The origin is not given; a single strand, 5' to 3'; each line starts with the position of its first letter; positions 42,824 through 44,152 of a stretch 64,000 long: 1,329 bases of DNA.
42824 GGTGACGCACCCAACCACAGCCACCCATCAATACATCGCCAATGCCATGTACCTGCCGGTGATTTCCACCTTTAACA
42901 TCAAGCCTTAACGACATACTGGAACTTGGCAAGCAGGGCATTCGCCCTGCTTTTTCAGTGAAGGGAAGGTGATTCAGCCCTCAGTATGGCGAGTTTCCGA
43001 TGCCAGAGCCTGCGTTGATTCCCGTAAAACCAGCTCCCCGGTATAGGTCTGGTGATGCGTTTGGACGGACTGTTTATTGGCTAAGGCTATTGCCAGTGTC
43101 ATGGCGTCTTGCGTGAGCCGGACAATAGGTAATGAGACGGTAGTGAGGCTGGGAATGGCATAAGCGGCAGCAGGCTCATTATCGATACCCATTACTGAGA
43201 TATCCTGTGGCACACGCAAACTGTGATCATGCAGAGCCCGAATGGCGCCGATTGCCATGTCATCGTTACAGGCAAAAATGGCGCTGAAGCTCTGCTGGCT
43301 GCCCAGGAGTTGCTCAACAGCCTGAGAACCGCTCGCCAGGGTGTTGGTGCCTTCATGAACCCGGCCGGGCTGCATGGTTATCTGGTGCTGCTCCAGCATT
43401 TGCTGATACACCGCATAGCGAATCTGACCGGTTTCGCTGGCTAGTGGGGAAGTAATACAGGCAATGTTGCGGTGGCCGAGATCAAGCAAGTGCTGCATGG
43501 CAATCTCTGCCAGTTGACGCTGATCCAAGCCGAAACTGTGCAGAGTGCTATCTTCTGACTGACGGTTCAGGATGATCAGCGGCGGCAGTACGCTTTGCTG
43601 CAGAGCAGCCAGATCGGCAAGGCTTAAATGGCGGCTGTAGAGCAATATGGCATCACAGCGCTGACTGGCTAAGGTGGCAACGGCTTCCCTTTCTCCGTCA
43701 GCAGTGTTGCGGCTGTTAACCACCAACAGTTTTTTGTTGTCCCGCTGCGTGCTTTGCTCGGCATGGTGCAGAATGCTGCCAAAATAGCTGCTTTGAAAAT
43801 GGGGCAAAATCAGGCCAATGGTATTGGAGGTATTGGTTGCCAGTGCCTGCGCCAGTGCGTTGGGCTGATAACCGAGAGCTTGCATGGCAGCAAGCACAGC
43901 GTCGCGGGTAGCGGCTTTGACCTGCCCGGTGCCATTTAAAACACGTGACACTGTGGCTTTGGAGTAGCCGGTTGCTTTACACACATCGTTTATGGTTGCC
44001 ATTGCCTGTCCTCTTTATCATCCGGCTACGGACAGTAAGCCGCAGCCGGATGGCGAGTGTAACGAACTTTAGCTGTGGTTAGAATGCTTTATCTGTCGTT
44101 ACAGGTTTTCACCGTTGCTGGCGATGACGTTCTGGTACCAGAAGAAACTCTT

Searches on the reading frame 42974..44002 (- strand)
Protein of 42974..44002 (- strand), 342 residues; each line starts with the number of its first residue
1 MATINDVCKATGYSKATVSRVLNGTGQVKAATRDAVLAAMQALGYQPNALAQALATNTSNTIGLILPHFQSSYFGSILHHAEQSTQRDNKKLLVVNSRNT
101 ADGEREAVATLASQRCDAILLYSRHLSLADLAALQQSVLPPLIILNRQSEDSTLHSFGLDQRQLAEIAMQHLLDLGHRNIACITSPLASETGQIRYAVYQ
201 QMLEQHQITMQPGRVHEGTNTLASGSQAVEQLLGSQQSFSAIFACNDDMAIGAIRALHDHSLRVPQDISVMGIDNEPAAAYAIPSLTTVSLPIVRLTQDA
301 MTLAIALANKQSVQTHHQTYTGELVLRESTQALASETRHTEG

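Call 48: search_protein_families(library=pfam, max_evalue=0.001, proteins=[window:42974-44002:-])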
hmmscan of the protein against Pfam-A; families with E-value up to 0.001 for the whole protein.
window:42974-44002:- (342 aa): 5 families
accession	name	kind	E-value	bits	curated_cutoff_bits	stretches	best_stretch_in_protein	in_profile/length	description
PF13377.12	Peripla_BP_3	-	1.6e-36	126.3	26.5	1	170-330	2-167/167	Periplasmic binding protein-like domain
PF00532.27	Peripla_BP_1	-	2.1e-25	90.2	22.2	1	60-275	2-225/281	Periplasmic binding proteins and sugar binding domain of LacI family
PF13407.12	Peripla_BP_4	-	4.5e-19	69.4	35.1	1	62-285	1-228/258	Periplasmic binding protein domain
PF00356.27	LacI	-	2.1e-16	59.9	27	1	3-48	1-46/46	Bacterial regulatory proteins, lacI family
PF13560.12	HTH_31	-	9.3e-06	26.3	27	1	3-50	16-61/64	Helix-turn-helix domain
